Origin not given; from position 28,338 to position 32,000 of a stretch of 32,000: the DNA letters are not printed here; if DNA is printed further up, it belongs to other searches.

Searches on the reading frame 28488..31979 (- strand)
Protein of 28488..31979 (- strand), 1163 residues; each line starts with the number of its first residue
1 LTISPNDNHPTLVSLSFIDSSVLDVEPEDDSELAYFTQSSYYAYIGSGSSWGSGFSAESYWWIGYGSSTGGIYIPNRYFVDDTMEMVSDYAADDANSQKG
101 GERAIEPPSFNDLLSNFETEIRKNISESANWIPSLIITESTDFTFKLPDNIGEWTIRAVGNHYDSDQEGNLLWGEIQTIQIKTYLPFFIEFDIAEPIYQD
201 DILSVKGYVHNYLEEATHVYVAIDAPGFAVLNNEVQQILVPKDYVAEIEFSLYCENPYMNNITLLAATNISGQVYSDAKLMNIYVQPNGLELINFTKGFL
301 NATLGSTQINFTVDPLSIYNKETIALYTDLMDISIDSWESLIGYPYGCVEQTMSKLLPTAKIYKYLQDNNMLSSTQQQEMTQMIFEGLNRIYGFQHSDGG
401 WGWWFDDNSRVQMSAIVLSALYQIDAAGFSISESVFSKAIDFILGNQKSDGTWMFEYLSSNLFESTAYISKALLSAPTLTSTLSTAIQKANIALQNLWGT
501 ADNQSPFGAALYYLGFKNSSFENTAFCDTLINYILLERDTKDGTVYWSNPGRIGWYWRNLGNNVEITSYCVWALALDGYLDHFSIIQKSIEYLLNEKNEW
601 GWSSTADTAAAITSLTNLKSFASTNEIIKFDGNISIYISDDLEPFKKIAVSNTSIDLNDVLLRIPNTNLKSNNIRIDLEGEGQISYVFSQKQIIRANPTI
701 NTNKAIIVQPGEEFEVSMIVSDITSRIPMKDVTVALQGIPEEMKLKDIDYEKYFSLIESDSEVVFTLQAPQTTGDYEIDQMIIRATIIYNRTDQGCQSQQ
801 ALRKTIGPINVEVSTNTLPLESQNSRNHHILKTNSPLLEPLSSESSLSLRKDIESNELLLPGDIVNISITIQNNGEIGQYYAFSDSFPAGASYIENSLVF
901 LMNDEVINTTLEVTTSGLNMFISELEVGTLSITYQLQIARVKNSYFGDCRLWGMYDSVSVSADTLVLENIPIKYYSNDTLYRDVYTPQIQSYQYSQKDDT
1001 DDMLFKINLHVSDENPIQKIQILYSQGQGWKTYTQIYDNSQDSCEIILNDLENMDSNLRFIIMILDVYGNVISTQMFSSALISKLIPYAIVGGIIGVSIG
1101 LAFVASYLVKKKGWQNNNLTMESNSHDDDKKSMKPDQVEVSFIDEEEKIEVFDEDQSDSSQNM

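Call 8: search_protein_families(library=pfam, proteins=[window:28488-31979:-], max_evalue=0.01)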
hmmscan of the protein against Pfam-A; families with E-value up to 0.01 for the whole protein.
window:28488-31979:- (1163 aa): 3 families
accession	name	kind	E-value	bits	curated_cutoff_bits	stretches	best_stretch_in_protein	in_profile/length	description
PF07678.20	TED_complement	-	6.8e-29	101.4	22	1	327-616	4-310/312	A-macroglobulin TED domain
PF00207.28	A2M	-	9.6e-08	32.2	21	1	131-222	4-91/92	Alpha-2-macroglobulin family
PF13243.12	SQHop_cyclase_C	-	0.0022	17.5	26.1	1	371-470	196-301/319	Squalene-hopene cyclase C-terminal domain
